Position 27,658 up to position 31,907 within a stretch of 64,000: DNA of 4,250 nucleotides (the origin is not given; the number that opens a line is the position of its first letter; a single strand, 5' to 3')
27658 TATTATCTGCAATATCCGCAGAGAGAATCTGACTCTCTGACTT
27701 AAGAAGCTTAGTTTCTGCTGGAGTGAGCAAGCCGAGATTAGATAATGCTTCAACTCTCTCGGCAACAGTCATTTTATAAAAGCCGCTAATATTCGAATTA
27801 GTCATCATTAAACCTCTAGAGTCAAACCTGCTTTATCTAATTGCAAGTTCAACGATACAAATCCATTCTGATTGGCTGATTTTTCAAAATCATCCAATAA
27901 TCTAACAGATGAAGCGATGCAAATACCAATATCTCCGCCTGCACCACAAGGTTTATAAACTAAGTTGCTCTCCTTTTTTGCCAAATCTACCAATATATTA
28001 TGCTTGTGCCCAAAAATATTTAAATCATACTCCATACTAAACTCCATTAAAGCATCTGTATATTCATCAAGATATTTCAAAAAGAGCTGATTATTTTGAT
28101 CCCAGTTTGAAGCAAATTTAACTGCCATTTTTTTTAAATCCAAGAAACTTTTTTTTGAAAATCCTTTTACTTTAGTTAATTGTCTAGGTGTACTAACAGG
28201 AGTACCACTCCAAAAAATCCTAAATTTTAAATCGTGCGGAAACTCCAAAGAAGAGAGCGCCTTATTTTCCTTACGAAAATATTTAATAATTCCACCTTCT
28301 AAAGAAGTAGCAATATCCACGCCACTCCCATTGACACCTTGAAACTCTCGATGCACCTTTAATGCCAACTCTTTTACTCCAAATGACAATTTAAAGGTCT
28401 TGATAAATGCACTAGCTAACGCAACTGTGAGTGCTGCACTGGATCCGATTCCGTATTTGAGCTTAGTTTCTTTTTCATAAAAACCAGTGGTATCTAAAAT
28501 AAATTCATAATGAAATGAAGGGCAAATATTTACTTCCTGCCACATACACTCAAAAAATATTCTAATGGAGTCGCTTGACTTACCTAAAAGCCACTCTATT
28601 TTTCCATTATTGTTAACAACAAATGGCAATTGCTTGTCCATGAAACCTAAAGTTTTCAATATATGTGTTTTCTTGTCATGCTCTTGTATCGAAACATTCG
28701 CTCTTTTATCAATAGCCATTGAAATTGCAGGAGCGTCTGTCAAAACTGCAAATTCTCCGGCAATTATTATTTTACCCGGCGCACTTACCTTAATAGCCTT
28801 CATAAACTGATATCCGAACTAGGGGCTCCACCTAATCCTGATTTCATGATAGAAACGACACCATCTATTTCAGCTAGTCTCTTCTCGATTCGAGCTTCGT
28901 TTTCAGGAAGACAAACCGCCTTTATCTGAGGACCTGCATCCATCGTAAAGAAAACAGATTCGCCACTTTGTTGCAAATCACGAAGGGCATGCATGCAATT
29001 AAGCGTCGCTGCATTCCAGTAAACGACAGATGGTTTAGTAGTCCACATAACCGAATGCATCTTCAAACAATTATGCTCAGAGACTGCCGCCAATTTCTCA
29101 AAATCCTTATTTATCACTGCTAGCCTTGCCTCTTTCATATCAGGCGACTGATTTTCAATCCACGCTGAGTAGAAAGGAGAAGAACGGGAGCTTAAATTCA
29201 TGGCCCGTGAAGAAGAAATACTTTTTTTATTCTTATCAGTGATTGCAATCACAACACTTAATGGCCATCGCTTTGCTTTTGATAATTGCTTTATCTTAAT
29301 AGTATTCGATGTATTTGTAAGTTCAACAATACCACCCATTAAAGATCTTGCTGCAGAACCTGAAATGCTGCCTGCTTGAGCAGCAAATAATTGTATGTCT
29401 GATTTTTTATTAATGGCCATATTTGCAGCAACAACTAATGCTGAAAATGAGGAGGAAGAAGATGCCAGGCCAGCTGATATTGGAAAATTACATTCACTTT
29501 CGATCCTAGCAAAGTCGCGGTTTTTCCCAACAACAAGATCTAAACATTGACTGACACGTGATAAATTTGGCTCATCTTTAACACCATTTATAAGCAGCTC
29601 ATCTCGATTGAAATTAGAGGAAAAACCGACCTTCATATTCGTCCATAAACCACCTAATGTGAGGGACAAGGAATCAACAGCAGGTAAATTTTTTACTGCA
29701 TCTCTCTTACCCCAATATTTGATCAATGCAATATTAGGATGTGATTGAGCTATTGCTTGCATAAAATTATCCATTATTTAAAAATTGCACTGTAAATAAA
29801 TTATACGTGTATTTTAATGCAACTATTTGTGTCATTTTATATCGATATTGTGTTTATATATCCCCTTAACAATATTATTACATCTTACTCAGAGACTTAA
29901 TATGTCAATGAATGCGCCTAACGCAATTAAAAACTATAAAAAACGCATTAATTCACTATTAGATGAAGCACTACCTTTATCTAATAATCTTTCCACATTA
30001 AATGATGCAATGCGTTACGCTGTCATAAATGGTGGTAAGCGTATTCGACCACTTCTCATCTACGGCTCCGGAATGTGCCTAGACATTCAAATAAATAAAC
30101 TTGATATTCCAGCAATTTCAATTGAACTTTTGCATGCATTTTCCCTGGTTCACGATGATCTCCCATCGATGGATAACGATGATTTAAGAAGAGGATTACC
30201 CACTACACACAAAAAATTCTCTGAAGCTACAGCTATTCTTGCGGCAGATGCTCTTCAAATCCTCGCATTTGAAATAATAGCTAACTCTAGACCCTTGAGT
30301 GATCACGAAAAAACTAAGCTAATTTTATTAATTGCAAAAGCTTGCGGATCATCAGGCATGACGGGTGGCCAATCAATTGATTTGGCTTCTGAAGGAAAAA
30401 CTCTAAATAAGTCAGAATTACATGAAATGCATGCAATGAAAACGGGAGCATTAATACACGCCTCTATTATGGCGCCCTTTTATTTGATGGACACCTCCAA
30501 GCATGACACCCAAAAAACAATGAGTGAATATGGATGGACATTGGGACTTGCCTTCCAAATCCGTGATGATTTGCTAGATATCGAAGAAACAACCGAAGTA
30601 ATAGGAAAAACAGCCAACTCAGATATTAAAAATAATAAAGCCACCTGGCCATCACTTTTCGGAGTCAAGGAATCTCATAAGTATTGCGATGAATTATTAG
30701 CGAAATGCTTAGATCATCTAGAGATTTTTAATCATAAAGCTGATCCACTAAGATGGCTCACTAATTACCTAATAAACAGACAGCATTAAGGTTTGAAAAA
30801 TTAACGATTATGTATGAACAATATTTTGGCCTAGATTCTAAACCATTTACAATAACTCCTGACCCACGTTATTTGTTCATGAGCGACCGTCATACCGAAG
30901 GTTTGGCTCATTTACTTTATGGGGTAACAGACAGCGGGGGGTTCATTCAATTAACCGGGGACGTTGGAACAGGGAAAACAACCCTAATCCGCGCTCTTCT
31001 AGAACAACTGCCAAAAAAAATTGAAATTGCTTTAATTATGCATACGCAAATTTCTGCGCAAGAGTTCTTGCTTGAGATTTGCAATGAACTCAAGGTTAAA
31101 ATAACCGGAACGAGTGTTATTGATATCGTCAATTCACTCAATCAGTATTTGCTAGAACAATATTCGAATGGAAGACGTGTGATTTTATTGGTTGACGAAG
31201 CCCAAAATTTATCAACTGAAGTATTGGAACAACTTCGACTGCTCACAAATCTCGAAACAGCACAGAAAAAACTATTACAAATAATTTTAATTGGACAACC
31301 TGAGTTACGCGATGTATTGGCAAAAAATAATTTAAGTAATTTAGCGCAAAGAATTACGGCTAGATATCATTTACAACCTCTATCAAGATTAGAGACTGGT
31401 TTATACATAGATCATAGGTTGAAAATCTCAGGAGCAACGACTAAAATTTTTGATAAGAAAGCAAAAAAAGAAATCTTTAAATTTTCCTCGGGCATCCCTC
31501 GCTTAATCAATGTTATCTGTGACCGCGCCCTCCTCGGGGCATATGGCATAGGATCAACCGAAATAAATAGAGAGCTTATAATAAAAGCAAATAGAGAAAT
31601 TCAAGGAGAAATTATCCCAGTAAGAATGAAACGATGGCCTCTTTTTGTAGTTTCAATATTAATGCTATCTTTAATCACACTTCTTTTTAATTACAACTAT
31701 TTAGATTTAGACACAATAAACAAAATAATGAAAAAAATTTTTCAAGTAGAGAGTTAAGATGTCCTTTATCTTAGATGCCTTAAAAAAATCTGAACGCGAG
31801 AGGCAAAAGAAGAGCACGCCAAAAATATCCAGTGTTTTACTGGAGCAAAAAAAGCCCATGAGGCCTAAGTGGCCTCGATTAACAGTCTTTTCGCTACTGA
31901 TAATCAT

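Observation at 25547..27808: Single ORF fusing class II HMG-CoA reductase to mevalonate kinase (consecutive pathway steps)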

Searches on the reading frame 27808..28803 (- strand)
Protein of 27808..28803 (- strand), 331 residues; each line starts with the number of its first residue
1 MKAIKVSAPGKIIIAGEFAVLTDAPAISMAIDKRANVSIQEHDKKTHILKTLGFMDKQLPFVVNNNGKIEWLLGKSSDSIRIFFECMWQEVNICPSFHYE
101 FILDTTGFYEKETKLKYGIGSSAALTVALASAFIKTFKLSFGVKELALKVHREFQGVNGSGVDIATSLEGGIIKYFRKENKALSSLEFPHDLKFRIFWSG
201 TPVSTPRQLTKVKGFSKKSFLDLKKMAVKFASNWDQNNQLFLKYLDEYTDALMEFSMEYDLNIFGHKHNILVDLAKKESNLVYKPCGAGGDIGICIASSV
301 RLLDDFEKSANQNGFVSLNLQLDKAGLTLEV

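Call 3: search_protein_families(library=pfam, proteins=[window:27808-28803:-])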
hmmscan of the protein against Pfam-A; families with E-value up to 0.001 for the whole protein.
window:27808-28803:- (331 aa): 1 family
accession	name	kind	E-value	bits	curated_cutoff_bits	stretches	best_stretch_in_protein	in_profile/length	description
PF00288.32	GHMP_kinases_N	-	1.2e-08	35.5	22.3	1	109-171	22-87/87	GHMP kinases N terminal domain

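Call 4: search_protein_families(library=ncbifam, proteins=[window:27808-28803:-])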
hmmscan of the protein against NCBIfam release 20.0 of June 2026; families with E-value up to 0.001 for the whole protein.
window:27808-28803:- (331 aa): 8 families
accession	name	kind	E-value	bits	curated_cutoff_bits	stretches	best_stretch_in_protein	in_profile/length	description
TIGR01220.1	Pmev_kin_Gr_pos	equivalog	4.8e-22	78.5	165.7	2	4-176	1-178/358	phosphomevalonate kinase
TIGR00549.1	mevalon_kin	equivalog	4e-19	69.2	163.05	1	8-290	1-269/276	mevalonate kinase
NF003036.0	PRK03926.1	equivalog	1.9e-15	56.8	403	2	4-64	2-62/302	mevalonate kinase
NF040957.1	Arch_PMK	equivalog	3.5e-13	49.7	500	1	5-247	1-223/316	phosphomevalonate kinase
NF040656.1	GHMP_GYDIA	hypoth_equivalog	3e-07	30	225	1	7-197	3-182/299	GYDIA family GHMP kinase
NF003006.0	PRK03817.1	equivalog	5.2e-06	25.7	443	0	115-200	98-188/352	galactokinase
TIGR01219.1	Pmev_kin_ERG8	equivalog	4.1e-05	22.7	376.95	0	111-186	149-239/456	phosphomevalonate kinase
TIGR00131.1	gal_kin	equivalog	0.00024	20.2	226.65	1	4-170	18-179/388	galactokinase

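Call 60: search_solved_structures(query=window:27811-28803:-, max_evalue=0.01)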
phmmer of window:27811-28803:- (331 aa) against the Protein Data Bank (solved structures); distinct sequences matched with E-value up to 0.01: 9.
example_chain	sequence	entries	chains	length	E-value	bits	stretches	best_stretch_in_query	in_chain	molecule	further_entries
3k17_A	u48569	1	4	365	7.1e-12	48.5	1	4-304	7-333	Lin0012 protein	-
1vis_A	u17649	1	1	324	1.4e-06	31.1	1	5-202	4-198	Mevalonate kinase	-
1kkh_A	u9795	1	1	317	2e-06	30.6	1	6-202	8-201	Mevalonate Kinase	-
8teb_A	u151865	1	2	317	5.6e-06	29.1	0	4-48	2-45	Mevalonate kinase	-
6mde_A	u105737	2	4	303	8.3e-05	25.3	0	4-46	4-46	Mevalonate kinase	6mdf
4hac_A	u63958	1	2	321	9.6e-05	25.1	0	4-46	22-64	Mevalonate kinase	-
8tfo_A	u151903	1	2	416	0.0012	21.4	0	2-42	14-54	Mevalonate kinase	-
2r3v_A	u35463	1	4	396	0.0013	21.4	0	4-44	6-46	Mevalonate kinase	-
2hfs_A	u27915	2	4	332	0.0092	18.6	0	117-230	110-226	Mevalonate kinase, putative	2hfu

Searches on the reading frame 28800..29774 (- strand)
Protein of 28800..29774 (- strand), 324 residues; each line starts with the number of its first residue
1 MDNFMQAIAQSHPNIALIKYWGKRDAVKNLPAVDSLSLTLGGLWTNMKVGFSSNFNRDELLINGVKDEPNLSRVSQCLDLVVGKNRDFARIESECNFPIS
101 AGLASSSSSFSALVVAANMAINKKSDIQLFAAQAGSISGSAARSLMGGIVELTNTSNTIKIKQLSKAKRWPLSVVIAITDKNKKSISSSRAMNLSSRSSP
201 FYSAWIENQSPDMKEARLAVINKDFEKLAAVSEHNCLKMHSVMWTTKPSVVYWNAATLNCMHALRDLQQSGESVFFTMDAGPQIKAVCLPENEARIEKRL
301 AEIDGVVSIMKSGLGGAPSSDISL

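Call 3: search_protein_families(library=pfam, proteins=[window:28800-29774:-])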
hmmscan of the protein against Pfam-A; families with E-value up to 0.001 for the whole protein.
window:28800-29774:- (324 aa): 3 families
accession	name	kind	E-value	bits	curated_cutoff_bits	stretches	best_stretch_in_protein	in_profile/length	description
PF22700.2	MVD-like_N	-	4.8e-41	140.5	27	1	11-157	1-151/157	Diphosphomevalonate decarboxylase-like N-terminal domain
PF18376.6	MDD_C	-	1.4e-15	58.1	23.2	1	174-285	1-115/186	Mevalonate 5-diphosphate decarboxylase C-terminal domain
PF00288.32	GHMP_kinases_N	-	3.4e-06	27.6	22.3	1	88-138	17-70/87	GHMP kinases N terminal domain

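Call 4: search_protein_families(library=ncbifam, proteins=[window:28800-29774:-])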
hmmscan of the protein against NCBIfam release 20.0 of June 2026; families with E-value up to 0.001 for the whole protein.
window:28800-29774:- (324 aa): 5 families
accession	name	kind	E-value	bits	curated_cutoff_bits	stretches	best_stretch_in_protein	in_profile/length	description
TIGR01240.1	mevDPdecarb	equivalog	1.1e-72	244.7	171.35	1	9-301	3-301/305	diphosphomevalonate decarboxylase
NF040704.1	IPP_alt_MvaD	equivalog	7.6e-34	117.2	475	1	6-305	1-302/323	phosphomevalonate decarboxylase MvaD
NF040847.1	mev_decarb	equivalog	9.2e-13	48.1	560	1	7-289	36-320/350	bisphosphomevalonate decarboxylase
TIGR01920.1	Shik_kin_archae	equivalog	0.00072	19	126.85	0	43-138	23-119/266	shikimate kinase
NF002288.1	PRK01212.1-4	equivalog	0.00079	18.5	194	0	89-179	77-175/303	homoserine kinase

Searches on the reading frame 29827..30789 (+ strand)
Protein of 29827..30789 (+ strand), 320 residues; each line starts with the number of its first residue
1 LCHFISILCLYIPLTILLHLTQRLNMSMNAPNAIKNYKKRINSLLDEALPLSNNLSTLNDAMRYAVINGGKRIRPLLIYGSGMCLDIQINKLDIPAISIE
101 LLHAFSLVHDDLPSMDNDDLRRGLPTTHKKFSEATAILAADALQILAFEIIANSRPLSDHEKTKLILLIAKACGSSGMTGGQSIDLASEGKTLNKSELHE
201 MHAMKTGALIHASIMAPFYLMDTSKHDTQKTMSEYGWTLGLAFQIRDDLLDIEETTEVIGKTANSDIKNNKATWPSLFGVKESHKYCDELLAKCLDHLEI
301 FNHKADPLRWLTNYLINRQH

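Call 3: search_protein_families(library=pfam, proteins=[window:29827-30789:+])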
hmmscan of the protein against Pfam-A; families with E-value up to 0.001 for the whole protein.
window:29827-30789:+ (320 aa): 1 family
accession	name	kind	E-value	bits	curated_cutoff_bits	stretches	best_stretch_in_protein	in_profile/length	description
PF00348.22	polyprenyl_synt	-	3.9e-57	193.8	27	1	57-295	3-234/251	Polyprenyl synthetase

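Call 4: search_protein_families(library=ncbifam, proteins=[window:29827-30789:+])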
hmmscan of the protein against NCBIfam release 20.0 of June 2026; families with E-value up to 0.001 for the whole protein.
window:29827-30789:+ (320 aa): 16 families
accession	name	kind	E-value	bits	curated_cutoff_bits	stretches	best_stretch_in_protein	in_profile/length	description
NF045485.1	FPPsyn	subfamily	5.8e-95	317.7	275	1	35-320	2-288/288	farnesyl diphosphate synthase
NF045685.1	GGPPSynCrtE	equivalog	3.6e-75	252.7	460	1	34-320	7-293/293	geranylgeranyl diphosphate synthase CrtE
NF007877.0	PRK10581.1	equivalog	3e-74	249.9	321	1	32-319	5-298/299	(2E,6E)-farnesyl diphosphate synthase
NF040698.1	IdsA_Meth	equivalog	3.8e-47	161.1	468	1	32-289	5-259/328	short chain isoprenyl diphosphate synthase IdsA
NF041169.1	f2_encap_cargo4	exception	2.2e-46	158.7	450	1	67-293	47-265/334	family 2 encapsulin nanocompartment cargo protein polyprenyl transferase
NF041003.1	GGPP_syn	equivalog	3.1e-42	144.8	500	1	41-285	13-252/326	geranylgeranyl diphosphate synthase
NF040789.2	gerfarn_diphsyn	equivalog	8.4e-41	140.3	560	1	31-274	8-261/345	geranylfarnesyl diphosphate synthase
TIGR02748.1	GerC3_HepT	equivalog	1.6e-29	103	456.55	1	41-284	16-247/319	heptaprenyl diphosphate synthase component II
NF045628.1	HxpDPsynlarge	equivalog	7e-29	100.8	500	1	36-289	3-244/311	hexaprenyl-diphosphate synthase large subunit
TIGR02749.1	prenyl_cyano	equivalog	1.3e-28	100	383.2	1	60-286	34-253/322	solanesyl diphosphate synthase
NF045549.1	GGPPsyn_IdsB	equivalog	1.1e-27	97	475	1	68-278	63-267/346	geranylgeranyl diphosphate synthase IdsB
NF042417.1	NPPPS_Mycobact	equivalog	2.6e-25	89.2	600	1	33-290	21-266/335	nonaprenyl/(2E,6E)-farnesyl/geranylgeranyl diphosphat synthase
NF008140.0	PRK10888.1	equivalog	5.4e-24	85.1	412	1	52-290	26-254/323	octaprenyl diphosphate synthase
NF040627.1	GFPS_Meth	equivalog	2.4e-20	73.1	600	1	56-261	26-217/285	geranylfarnesyl diphosphate synthase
NF042416.1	GFPPS_Mycobact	equivalog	7.4e-20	71.2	600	1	47-273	19-260/350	bifunctional (2E,6E)-farnesyl/geranyl diphosphate synthase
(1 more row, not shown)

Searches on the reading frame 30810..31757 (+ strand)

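Call 3: search_protein_families(library=pfam, proteins=[window:30810-31757:+])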
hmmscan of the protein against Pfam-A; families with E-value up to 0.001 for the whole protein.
window:30810-31757:+ (315 aa): 12 families
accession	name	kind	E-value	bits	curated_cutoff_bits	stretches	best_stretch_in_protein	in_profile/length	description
PF13401.12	AAA_22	-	4.8e-28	98.5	27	1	42-170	4-130/130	AAA domain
PF13191.12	AAA_16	-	1.4e-11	45.6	32.6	1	22-156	2-165/167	AAA ATPase domain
PF13604.12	AAA_30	-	1.9e-08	34.7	27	1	41-202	16-164/191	AAA domain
PF13245.12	AAA_19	-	1.2e-06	29.2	25.1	1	45-162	13-124/134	AAA domain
PF02367.23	TsaE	-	1.7e-05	25.2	26.6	1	26-67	4-45/128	Threonylcarbamoyl adenosine biosynthesis protein TsaE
PF00004.35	AAA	-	2.5e-05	25.2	21.2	1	48-178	3-123/131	ATPase family associated with various cellular activities (AAA)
PF25201.1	nSTAND6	-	3.8e-05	24.2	27.7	1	46-137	21-116/148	Novel STAND NTPase 6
PF02492.25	cobW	-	0.00013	22.1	20.7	1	47-78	4-35/180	CobW/HypB/UreG, nucleotide-binding domain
PF25199.1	nSTAND_NTPase5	-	0.00026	21.3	34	0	41-161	39-131/145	Novel STAND NTPase 5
PF07728.20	AAA_5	-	0.0004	20.8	22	0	48-147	4-91/139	AAA domain (dynein-related subfamily)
PF20703.3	nSTAND1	-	0.00046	20.4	27.1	1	33-203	24-199/379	Novel STAND NTPase 1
PF12775.13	AAA_7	-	0.00093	19.2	25.8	0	46-94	36-86/181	P-loop containing dynein motor region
